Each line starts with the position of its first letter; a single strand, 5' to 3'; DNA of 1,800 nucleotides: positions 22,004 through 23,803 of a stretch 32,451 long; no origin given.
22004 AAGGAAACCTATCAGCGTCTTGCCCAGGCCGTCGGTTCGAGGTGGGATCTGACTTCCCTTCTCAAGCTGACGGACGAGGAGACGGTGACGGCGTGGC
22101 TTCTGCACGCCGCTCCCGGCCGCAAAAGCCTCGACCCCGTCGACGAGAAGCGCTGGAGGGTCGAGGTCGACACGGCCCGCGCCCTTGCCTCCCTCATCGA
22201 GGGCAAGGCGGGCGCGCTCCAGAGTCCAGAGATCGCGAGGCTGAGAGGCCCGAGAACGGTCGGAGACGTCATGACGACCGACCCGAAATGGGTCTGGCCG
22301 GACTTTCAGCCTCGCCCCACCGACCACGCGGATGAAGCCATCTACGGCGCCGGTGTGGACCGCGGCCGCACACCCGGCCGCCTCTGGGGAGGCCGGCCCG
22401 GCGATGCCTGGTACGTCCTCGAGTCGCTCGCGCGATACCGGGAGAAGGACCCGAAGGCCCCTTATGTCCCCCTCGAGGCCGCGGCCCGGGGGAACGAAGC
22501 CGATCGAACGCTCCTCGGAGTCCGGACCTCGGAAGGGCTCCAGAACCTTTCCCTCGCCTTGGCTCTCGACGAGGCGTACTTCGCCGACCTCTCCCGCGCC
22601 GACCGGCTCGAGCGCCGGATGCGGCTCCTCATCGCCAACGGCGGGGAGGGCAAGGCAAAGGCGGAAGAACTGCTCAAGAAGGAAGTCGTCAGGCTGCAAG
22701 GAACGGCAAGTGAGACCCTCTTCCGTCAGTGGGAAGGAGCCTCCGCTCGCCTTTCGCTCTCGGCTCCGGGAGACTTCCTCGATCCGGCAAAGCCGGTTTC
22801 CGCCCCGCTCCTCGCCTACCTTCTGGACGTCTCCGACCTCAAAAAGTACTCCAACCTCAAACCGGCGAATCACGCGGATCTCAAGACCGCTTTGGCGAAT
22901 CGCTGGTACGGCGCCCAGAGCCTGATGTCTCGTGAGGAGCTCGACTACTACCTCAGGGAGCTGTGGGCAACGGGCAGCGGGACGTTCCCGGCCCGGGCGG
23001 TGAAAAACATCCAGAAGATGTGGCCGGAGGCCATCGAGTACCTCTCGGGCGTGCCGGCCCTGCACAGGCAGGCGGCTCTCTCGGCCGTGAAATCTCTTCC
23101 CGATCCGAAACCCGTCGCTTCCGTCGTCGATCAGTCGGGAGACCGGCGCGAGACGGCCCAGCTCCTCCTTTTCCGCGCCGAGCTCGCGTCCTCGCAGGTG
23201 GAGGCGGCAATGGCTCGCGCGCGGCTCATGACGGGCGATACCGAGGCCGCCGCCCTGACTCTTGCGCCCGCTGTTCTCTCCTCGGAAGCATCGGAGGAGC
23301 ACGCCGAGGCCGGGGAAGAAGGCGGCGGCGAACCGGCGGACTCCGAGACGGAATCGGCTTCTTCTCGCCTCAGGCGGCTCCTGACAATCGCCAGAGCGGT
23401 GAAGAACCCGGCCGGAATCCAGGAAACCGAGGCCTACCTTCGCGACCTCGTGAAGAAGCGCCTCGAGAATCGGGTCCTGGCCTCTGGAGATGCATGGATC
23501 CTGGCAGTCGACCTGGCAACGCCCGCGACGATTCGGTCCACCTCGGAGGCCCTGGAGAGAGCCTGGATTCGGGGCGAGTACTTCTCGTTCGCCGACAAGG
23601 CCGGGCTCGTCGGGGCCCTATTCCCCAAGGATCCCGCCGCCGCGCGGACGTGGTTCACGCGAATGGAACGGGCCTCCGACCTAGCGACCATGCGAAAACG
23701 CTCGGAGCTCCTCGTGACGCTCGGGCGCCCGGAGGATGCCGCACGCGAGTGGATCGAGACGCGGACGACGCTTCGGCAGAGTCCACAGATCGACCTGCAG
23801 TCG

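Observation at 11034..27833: A ~16.8-kb co-directional gene train: PilT-like ATPase, membrane beta-propeller, secreted VIT-vWA, 2567-aa secreted giant, secreted unknown, and a beta-lactamase-like/SpoIID fusion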

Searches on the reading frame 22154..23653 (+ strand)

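Call 38: search_protein_families(library=pfam, proteins=[window:22154-23653:+], max_evalue=1)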
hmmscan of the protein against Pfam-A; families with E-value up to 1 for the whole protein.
window:22154-23653:+ (500 aa): 1 family
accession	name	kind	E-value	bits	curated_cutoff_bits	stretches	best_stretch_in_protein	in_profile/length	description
PF22120.2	T6SS_Tse3_N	-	0.32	11.8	27.2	1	117-185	26-94/104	T6SS, Peptidoglycan muramidase Tse3, N-terminal domain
